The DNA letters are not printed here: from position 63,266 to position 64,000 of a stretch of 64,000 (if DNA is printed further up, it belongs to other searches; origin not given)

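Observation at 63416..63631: GrpE carries a 17-Cys N-terminal extension built from two identical 28-aa repeats whose DNA differs only at synonymous sites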

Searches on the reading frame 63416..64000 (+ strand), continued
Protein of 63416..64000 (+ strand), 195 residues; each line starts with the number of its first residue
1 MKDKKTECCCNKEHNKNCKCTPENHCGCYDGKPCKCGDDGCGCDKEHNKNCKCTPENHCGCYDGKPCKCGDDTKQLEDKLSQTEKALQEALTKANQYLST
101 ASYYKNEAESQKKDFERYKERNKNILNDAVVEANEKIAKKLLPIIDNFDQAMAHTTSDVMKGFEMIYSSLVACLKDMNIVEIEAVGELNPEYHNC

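Call 60: list_cluster_members(proteins=[P0001, P0009, P0022])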
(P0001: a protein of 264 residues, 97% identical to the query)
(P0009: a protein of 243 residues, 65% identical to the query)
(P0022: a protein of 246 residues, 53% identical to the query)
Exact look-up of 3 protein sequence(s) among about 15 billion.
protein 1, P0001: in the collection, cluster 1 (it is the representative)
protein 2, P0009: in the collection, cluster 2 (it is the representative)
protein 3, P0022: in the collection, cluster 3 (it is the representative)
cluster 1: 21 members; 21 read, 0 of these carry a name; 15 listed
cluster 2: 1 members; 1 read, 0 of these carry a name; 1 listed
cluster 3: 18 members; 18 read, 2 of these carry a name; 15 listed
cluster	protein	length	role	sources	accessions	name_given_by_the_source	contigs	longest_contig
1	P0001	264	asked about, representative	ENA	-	-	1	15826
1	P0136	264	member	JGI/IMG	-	-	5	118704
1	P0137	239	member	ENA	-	-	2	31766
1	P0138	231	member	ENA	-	-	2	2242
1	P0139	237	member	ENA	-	-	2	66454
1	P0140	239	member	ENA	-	-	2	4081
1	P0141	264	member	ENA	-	-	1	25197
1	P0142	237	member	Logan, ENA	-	-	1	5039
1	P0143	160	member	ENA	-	-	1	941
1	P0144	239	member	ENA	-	-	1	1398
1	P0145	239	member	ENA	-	-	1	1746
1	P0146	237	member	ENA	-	-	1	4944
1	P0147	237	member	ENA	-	-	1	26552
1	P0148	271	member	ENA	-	-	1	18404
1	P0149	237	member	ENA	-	-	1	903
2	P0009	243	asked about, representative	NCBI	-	-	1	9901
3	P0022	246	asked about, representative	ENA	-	-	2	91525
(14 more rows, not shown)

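Call 64: find_homologous_proteins(query=L024:1381-2307:+, max_evalue=0.00001)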
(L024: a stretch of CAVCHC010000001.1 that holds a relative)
Query L024:1381-2307:+ (309 aa): 236 proteins with E <= 0.00001 among 3357 candidates; the best 120 are listed.
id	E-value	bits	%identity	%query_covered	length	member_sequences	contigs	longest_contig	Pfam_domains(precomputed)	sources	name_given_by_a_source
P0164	1.6e-160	552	87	100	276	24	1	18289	PF01025.25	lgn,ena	-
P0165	1.4e-158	546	86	100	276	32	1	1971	PF01025.25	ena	-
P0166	2.7e-152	525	76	80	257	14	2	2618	PF01025.25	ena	-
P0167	1.3e-93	332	60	60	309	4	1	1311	PF01025.25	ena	-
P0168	8.6e-79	284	47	97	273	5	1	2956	PF01025.25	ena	-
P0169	2.3e-67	246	49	83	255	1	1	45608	PF01025.25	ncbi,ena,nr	ncbi:MAG: nucleotide exchange factor GrpE [Clostridia bacterium]|nr:nucleotide exchange factor GrpE 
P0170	6.5e-66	241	58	59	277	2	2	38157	PF01025.25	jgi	-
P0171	5.9e-65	238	46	84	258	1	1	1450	PF01025.25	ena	-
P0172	8.1e-63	231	54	73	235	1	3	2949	PF01025.25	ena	-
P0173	1.7e-62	230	42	99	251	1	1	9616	PF01025.25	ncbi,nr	ncbi:MAG: nucleotide exchange factor GrpE [Clostridia bacterium]|nr:nucleotide exchange factor GrpE 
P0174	2.0e-62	230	48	9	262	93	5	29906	PF01025.25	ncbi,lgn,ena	-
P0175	3.7e-60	222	47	99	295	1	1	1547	PF01025.25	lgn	-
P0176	8.0e-59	218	56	63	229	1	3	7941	PF01025.25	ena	-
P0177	2.4e-58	216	49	81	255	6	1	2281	PF01025.25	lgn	-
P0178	3.2e-58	216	51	77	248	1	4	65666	PF01025.25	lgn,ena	-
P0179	3.8e-58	216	46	78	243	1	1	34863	PF01025.25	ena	-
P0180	1.0e-57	214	44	72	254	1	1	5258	PF01025.25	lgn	-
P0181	1.1e-57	214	44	81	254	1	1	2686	PF01025.25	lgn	-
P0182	1.2e-57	214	40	81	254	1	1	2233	PF01025.25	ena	-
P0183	1.9e-57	213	45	77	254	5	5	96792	PF01025.25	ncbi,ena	-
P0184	2.0e-57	213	43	81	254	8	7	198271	PF01025.25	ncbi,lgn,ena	-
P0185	2.0e-57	213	47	81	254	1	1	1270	PF01025.25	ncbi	-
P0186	2.3e-57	213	45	77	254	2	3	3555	PF01025.25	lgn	-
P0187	2.4e-57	213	43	81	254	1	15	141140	PF01025.25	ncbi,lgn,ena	-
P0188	2.5e-57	213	43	81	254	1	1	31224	PF01025.25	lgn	-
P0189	2.6e-57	213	43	81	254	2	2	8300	PF01025.25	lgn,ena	-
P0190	3.1e-57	213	43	81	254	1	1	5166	PF01025.25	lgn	-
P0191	3.2e-57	213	48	81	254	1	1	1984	PF01025.25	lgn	-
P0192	3.4e-57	212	43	81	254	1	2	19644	PF01025.25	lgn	-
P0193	4.8e-57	212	44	72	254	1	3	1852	PF01025.25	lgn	-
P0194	5.3e-57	212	48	81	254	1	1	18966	PF01025.25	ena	-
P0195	5.7e-57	212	43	81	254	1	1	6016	PF01025.25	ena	-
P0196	6.4e-57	212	48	81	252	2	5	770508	PF01025.25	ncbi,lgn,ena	-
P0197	6.6e-57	212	48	81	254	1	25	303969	PF01025.25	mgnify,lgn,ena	mgnify:FL=1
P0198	6.8e-57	212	48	81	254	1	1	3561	PF01025.25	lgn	-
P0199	7.3e-57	211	48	81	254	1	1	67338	PF01025.25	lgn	-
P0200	8.2e-57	211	48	81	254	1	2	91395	PF01025.25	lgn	-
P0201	8.6e-57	211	48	81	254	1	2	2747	PF01025.25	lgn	-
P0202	1.2e-56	211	48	81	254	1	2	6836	PF01025.25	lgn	-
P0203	1.5e-56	210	44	86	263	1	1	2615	PF01025.25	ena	-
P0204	1.8e-56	210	45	77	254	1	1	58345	PF01025.25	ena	-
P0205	2.0e-56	210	48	81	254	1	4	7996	PF01025.25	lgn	-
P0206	2.0e-56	210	48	81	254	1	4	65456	PF01025.25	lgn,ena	-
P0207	2.3e-56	210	43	81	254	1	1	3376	PF01025.25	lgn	-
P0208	2.8e-56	210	37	77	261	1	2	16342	PF01025.25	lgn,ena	-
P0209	5.5e-56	209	45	83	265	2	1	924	PF01025.25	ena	-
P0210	5.7e-56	208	48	81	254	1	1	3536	PF01025.25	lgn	-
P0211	6.9e-56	208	46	83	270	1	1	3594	PF01025.25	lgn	-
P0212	1.3e-55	207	42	74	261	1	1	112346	PF01025.25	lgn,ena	-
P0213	2.6e-55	206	45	82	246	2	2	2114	PF01025.25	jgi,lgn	-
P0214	3.8e-55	206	46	86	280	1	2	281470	PF01025.25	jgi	-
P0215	1.2e-54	204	44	78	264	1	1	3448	PF01025.25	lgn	-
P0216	1.2e-54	204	39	100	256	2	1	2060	PF01025.25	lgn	-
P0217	1.5e-54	204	44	86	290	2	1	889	PF01025.25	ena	-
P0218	2.0e-54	203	46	84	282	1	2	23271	PF01025.25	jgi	-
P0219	6.7e-54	202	45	84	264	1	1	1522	PF01025.25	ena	-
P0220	1.9e-53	200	46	54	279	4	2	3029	PF01025.25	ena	-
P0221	5.5e-53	199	42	83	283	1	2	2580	PF01025.25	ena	-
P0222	1.1e-52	198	43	83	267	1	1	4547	PF01025.25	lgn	-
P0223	2.3e-52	197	53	63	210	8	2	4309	PF01025.25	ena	-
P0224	4.7e-51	192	49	64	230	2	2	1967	PF01025.25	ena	-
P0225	5.0e-51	192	43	83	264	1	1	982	PF01025.25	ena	-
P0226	1.1e-50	191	39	71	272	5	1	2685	PF01025.25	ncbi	-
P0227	1.5e-50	191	45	71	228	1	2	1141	PF01025.25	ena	-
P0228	2.0e-50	190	43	83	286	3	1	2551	PF01025.25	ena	-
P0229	2.4e-50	190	43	84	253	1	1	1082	PF01025.25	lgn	-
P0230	2.8e-50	190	42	79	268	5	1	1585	PF01025.25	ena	-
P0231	4.4e-50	189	46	71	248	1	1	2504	PF01025.25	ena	-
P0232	4.9e-49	186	39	99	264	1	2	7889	PF01025.25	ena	-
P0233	5.4e-49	186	41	75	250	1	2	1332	PF01025.25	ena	-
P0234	6.0e-47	179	40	80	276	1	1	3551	PF01025.25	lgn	-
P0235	9.4e-47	178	45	54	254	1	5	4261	PF01025.25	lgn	-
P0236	2.0e-46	177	44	68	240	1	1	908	PF01025.25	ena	-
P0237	3.5e-45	173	37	71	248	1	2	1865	PF01025.25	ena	-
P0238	9.3e-45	172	43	79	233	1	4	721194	PF01025.25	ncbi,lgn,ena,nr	ncbi:MAG: nucleotide exchange factor GrpE [Clostridia bacterium]|nr:nucleotide exchange factor GrpE 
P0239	4.1e-44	169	35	77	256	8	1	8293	PF01025.25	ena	-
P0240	2.6e-43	167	40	83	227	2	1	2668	PF01025.25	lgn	-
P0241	5.3e-43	166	41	78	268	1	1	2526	PF01025.25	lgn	-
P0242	1.2e-42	165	35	99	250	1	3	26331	PF01025.25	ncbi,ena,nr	ncbi:MAG: nucleotide exchange factor GrpE [Clostridia bacterium]|nr:nucleotide exchange factor GrpE 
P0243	1.2e-41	161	43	69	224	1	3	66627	PF01025.25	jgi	-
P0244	1.6e-41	161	35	99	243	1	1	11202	PF01025.25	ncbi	-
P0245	4.9e-41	159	41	80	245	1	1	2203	PF01025.25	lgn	-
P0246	2.6e-38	150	42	71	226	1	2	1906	PF01025.25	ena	-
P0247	4.3e-33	133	33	84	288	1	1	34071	PF01025.25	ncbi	-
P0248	2.1e-24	105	30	84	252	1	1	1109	PF01025.25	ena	-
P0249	7.1e-20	90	31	54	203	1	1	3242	PF01025.25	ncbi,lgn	-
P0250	7.4e-20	90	34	69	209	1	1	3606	PF01025.25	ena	-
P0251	7.9e-20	90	31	72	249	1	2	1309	PF01025.25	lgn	-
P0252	2.7e-19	88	31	72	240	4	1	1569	PF01025.25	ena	-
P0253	6.8e-19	87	31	42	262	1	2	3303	PF01025.25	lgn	-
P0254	2.6e-18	85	30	82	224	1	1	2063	PF01025.25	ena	-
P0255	4.2e-18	84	33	81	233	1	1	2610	PF01025.25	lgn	-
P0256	6.3e-18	83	34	83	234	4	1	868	PF01025.25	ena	-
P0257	8.0e-18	83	27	72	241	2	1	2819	PF01025.25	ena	-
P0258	2.2e-16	78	30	80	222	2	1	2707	PF01025.25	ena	-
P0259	1.1e-15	76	32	74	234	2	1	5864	PF01025.25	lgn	-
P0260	4.3e-13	67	26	100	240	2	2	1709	PF01025.25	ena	-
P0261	5.5e-13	67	28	74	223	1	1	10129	PF01025.25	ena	-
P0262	1.2e-12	66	28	74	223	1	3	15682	PF01025.25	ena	-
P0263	1.8e-12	65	28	77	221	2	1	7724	PF01025.25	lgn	-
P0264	2.8e-12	65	30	71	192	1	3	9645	PF01025.25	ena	-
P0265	3.0e-12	65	30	74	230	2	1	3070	PF01025.25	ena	-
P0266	3.1e-12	65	29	71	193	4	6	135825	PF01025.25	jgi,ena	-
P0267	4.1e-12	64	45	21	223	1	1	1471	PF01025.25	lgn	-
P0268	5.5e-12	64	30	80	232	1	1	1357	PF01025.25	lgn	-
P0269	5.9e-12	64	30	66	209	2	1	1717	PF01025.25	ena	-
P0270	8.1e-12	63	27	83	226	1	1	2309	PF01025.25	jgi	-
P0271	8.2e-12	63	31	78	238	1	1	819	PF01025.25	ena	-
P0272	9.0e-12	63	33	99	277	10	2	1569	PF01025.25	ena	-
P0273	9.4e-12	63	30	82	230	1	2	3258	PF01025.25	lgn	-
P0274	9.9e-12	63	32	75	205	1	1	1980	PF01025.25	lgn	-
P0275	1.2e-11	63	30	81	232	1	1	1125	PF01025.25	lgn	-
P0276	1.2e-11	63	27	97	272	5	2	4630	PF01025.25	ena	-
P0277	1.3e-11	63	27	83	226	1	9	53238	PF01025.25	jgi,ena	-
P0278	1.5e-11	62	48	11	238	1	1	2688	PF01025.25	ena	-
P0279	1.7e-11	62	30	82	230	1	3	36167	PF01025.25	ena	-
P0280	2.0e-11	62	30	72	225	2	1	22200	PF01025.25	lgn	-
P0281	2.4e-11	62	29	66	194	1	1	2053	PF01025.25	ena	-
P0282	2.5e-11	62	30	77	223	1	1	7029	PF01025.25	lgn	-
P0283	3.3e-11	61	28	68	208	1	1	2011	PF01025.25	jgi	-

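Call 79: predict_structure(alignment_id=A4)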
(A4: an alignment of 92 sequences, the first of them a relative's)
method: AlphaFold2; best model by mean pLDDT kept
length: 254 residues; sequences in the alignment: 92
mean_pLDDT: 73.8   pTM: 0.43
mean pLDDT of the five models: 73.8, 72.0, 70.0, 68.6, 66.9
residues with pLDDT >= 90: 64; 70-90: 103; 50-70: 27; < 50: 60
segments of 3 or more residues with pLDDT < 50: 1-14, 39-82
pLDDT, mean of each block of 10 residues (from residue 1): 36 51 55 50 38 38 42 40 72 91 93 94 94 89 87 89 83 87 89 87 90 88 88 80 89 84
secondary structure, 60 per line:
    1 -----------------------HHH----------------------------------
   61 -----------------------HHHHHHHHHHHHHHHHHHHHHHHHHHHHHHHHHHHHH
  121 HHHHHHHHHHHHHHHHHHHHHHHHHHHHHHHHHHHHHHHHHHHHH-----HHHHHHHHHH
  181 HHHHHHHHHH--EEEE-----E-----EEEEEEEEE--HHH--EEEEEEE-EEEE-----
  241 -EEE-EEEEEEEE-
elements in order: H84-165 H171-190 E193-196 E208-216 E224-230 E232-235 E242-244 E246-253
